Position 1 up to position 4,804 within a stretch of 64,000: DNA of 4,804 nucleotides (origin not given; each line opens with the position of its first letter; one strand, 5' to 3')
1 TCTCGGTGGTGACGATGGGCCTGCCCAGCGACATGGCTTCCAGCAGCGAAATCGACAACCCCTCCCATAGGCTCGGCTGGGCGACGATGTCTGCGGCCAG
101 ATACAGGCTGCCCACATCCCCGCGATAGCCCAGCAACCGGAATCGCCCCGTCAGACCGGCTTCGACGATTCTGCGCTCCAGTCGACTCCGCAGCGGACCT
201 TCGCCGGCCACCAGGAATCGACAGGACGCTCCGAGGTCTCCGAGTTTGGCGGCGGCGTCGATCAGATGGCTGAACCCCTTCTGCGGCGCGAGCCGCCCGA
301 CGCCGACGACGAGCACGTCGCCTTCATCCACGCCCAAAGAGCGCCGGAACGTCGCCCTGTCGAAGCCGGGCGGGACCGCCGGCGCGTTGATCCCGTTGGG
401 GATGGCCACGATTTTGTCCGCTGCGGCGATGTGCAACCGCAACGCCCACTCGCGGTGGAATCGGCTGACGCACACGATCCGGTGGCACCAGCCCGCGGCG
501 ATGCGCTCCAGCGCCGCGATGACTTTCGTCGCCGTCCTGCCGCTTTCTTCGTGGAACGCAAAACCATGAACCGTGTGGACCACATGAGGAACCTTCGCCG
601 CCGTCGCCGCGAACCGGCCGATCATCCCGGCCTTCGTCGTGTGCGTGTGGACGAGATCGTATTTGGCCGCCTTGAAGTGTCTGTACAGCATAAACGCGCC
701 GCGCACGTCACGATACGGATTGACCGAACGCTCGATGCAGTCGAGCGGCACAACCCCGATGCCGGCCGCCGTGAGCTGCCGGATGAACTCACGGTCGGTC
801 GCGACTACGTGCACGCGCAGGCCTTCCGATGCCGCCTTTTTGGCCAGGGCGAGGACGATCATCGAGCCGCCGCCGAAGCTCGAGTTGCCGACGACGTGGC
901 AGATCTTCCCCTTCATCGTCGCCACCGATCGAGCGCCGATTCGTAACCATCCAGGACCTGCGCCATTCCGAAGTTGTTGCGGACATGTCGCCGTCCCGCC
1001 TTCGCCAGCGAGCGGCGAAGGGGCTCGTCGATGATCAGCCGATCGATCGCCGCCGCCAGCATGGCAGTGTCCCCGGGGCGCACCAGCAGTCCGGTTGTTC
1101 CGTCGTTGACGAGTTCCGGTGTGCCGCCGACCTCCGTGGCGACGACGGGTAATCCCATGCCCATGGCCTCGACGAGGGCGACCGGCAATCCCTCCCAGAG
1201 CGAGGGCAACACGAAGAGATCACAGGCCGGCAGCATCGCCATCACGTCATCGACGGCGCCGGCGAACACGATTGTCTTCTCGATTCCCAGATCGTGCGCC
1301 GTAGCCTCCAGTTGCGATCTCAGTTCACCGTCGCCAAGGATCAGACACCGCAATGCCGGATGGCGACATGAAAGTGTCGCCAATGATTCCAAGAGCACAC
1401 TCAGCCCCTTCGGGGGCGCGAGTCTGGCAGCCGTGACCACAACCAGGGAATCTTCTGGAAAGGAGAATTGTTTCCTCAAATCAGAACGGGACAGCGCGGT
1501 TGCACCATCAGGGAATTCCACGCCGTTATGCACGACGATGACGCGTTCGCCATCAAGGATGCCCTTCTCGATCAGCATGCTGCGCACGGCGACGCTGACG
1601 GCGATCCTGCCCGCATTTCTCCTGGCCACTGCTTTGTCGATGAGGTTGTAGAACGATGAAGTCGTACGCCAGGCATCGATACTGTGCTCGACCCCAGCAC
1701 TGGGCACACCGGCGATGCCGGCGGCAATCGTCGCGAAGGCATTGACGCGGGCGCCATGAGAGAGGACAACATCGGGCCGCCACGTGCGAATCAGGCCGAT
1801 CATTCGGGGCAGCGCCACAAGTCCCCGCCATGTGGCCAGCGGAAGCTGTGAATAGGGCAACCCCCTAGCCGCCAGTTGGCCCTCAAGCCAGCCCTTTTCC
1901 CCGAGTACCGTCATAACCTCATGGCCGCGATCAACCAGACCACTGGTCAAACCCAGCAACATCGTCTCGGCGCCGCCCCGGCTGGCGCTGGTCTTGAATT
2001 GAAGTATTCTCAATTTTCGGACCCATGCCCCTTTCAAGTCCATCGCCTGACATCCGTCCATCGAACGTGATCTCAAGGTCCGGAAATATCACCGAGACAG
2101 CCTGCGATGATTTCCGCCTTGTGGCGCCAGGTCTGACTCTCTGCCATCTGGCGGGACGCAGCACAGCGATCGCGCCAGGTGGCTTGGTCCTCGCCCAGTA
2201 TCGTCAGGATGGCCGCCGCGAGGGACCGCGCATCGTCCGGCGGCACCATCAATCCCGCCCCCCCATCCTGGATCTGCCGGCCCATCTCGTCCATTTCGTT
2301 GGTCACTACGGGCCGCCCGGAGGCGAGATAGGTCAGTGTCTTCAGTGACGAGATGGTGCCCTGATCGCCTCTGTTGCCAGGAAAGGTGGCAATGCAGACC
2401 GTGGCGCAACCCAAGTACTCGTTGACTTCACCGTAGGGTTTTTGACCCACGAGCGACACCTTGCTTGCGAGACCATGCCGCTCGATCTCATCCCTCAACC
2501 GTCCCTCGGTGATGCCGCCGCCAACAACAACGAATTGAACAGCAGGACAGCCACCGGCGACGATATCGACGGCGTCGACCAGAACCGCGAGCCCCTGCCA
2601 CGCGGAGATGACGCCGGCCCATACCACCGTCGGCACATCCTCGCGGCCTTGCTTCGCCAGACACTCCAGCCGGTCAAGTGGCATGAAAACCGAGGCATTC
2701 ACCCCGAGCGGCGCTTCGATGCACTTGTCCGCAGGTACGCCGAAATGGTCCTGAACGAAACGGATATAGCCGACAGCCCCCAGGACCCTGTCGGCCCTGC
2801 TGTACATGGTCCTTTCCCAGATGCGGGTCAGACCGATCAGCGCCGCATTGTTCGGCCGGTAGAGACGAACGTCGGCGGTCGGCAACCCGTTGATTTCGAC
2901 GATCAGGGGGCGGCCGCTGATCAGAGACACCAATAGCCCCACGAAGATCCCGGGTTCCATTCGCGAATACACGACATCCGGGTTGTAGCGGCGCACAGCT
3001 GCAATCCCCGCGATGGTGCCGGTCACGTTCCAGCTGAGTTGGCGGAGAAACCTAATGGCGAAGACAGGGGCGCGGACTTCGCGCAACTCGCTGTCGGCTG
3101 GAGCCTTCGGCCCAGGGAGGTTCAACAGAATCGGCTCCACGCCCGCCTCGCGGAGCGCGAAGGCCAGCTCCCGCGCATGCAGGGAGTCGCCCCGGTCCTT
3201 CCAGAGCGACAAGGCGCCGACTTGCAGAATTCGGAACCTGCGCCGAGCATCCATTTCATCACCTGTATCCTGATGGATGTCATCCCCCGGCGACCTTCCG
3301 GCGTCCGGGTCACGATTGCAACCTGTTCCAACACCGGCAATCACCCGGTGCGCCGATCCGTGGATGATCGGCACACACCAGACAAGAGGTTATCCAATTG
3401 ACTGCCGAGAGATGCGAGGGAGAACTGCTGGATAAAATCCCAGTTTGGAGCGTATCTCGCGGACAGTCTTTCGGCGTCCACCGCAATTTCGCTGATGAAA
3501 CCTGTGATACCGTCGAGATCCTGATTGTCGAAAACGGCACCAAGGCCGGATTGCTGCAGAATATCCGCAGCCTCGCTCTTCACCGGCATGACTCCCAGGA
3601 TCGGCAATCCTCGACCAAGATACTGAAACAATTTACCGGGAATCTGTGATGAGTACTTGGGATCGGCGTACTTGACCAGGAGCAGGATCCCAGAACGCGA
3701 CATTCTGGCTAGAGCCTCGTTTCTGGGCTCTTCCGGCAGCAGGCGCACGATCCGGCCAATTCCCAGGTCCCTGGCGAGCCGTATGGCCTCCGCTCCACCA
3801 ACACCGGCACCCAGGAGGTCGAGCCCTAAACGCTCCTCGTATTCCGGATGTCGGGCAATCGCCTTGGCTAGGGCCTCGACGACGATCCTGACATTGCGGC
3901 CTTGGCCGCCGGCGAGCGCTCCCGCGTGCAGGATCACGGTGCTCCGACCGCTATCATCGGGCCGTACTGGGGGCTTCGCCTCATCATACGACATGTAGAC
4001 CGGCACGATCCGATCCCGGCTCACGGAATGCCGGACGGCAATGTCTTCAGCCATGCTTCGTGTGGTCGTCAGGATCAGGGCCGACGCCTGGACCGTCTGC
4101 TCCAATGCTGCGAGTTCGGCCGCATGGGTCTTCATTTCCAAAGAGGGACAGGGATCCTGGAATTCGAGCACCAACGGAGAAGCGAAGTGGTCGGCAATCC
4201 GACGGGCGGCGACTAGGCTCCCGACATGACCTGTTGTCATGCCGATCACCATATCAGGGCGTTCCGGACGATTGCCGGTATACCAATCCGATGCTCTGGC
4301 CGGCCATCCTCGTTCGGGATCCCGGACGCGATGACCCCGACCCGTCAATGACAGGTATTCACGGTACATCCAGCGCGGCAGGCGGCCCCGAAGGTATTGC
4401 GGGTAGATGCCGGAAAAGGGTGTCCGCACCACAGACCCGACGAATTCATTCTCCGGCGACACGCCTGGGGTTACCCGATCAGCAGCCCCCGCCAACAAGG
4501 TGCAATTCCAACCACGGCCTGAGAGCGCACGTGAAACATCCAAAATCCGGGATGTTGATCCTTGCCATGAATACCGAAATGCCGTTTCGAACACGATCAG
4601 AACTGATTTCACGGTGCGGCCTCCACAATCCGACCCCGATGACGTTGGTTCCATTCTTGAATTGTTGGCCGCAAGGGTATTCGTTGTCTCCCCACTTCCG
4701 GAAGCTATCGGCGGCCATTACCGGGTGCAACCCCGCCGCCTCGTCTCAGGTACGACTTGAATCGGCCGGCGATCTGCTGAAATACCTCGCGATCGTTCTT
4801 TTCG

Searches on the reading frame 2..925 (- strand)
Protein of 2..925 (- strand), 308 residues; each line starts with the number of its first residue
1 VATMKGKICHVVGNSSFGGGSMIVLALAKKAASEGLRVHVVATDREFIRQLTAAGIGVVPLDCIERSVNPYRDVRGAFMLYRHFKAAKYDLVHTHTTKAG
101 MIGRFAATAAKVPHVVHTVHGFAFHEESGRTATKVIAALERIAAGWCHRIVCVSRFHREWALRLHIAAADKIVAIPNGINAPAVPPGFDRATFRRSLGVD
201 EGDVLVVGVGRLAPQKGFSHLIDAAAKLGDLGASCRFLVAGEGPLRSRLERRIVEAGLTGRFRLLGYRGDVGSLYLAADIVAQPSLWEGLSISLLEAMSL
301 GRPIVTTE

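Call 30: search_protein_families(library=pfam, proteins=[window:2-925:-], max_evalue=0.0001)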
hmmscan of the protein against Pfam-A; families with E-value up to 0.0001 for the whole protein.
window:2-925:- (308 aa): 6 families
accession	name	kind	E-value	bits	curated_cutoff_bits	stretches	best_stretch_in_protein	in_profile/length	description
PF00534.26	Glycos_transf_1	-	3e-26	92.4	26.4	1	189-307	1-122/172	Glycosyl transferases group 1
PF13439.12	Glyco_transf_4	-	4.6e-26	92.3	28.5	1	18-180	2-167/170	Glycosyltransferase Family 4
PF13692.12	Glyco_trans_1_4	-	2.3e-24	86.7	27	1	206-307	4-106/142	Glycosyl transferases group 1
PF13579.12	Glyco_trans_4_4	-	6.7e-23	82.2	29.7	1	18-178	1-158/158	Glycosyl transferase 4-like domain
PF13477.12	Glyco_trans_4_2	-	8.7e-15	55.5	23.4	1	20-132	9-119/139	Glycosyl transferase 4-like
PF20706.3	GT4-conflict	-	1.2e-07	31.5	26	1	15-306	9-310/385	Family 4 Glycosyltransferase in conflict systems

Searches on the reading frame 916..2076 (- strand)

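Call 30: search_protein_families(library=pfam, proteins=[window:916-2076:-], max_evalue=0.0001)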
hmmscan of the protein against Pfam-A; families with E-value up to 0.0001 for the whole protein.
window:916-2076:- (387 aa): 6 families
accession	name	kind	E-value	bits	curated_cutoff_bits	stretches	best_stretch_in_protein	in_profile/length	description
PF00534.26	Glycos_transf_1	-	4.6e-43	147.2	26.4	1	197-363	2-171/172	Glycosyl transferases group 1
PF13692.12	Glyco_trans_1_4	-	1.1e-38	133.1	27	1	212-349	3-141/142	Glycosyl transferases group 1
PF13439.12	Glyco_transf_4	-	1.5e-18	67.9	28.5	1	34-187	2-167/170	Glycosyltransferase Family 4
PF13579.12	Glyco_trans_4_4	-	4.5e-18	66.5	29.7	1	34-185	1-158/158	Glycosyl transferase 4-like domain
PF13524.12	Glyco_trans_1_2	-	1.9e-07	31.6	25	1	294-375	60-139/144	Glycosyl transferase-like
PF20706.3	GT4-conflict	-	1.9e-06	27.6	26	1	269-359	266-366/385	Family 4 Glycosyltransferase in conflict systems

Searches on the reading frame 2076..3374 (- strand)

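Call 30: search_protein_families(library=pfam, proteins=[window:2076-3374:-], max_evalue=0.0001)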
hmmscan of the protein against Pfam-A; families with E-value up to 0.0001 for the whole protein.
window:2076-3374:- (433 aa): 4 families
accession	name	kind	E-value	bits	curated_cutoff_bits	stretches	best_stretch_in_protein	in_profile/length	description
PF13692.12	Glyco_trans_1_4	-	2.7e-19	70.3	27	1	248-393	2-140/142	Glycosyl transferases group 1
PF00534.26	Glycos_transf_1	-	1.9e-12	47.5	26.4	1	244-396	11-159/172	Glycosyl transferases group 1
PF13439.12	Glyco_transf_4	-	3.3e-12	47.2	28.5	1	66-227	7-168/170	Glycosyltransferase Family 4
PF13579.12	Glyco_trans_4_4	-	6.6e-10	40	29.7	1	66-199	6-133/158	Glycosyl transferase 4-like domain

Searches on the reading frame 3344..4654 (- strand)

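Call 30: search_protein_families(library=pfam, proteins=[window:3344-4654:-], max_evalue=0.0001)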
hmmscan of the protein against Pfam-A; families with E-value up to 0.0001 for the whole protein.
window:3344-4654:- (437 aa): 1 family
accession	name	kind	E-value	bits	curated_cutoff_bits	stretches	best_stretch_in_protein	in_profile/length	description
PF13579.12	Glyco_trans_4_4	-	5.2e-06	27.3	29.7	1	32-219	2-155/158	Glycosyl transferase 4-like domain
